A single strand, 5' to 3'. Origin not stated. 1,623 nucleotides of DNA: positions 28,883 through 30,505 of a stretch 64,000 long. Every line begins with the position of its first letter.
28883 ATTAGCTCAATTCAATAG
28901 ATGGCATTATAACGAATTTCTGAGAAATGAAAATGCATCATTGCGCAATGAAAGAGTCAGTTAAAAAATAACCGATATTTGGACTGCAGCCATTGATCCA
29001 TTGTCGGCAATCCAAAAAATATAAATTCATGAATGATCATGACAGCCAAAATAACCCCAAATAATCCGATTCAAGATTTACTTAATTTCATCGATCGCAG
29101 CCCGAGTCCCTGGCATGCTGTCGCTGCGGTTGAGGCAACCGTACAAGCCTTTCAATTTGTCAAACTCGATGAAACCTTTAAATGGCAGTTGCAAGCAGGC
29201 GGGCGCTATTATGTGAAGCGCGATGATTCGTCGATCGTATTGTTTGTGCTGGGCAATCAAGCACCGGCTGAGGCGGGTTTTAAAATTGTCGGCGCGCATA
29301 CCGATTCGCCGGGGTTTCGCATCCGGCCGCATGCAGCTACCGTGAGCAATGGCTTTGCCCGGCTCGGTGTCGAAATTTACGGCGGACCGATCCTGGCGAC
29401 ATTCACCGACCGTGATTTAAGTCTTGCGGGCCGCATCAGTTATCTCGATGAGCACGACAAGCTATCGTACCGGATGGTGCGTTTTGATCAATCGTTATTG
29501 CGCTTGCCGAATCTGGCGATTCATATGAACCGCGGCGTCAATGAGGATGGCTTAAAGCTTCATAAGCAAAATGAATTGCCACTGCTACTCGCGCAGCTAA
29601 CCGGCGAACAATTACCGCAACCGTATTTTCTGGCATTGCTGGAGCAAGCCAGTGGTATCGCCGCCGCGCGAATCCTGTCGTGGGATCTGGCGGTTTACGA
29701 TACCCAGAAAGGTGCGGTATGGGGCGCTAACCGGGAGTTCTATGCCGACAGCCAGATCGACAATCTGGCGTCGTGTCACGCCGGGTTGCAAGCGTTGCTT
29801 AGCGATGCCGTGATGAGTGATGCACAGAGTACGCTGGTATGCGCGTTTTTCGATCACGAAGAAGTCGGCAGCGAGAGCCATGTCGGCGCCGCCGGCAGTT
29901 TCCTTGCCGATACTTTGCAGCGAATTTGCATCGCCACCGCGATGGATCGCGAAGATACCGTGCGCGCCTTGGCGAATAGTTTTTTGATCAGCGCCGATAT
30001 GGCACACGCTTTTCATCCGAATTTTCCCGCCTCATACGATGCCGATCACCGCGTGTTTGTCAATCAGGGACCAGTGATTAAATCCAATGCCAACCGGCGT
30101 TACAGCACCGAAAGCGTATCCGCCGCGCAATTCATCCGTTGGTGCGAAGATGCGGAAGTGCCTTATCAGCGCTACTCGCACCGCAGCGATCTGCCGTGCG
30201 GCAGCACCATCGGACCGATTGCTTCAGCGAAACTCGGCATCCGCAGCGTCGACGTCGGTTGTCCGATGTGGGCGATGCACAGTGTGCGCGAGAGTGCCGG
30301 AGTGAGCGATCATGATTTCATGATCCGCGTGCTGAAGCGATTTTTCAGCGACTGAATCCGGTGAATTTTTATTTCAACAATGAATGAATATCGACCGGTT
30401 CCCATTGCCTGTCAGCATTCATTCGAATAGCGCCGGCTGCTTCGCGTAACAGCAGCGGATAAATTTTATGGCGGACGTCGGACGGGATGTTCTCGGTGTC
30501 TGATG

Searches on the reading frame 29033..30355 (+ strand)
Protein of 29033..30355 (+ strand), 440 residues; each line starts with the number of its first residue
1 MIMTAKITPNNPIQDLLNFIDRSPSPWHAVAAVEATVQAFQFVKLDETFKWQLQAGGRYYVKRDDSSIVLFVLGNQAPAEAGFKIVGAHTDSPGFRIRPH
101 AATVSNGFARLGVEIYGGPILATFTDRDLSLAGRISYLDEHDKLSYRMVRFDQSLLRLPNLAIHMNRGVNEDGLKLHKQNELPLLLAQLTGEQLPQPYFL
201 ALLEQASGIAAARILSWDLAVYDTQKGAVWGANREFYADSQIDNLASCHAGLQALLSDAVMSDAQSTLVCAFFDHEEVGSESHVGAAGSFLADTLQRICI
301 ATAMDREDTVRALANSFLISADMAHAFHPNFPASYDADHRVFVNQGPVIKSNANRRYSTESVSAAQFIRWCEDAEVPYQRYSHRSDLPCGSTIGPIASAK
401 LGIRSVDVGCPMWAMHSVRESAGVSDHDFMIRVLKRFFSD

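Call 56: search_protein_families(library=ncbifam, proteins=[window:29033-30355:+], max_evalue=1e-10)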
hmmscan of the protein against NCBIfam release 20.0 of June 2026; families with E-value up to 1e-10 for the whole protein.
window:29033-30355:+ (440 aa): 2 families
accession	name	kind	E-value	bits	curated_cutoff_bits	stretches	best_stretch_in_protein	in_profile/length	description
NF002759.0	PRK02813.1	equivalog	1.3e-169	564.7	356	1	11-439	7-428/430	M18 family aminopeptidase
NF002600.0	PRK02256.1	equivalog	8.5e-37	126.8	529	1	16-438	31-460/463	aminopeptidase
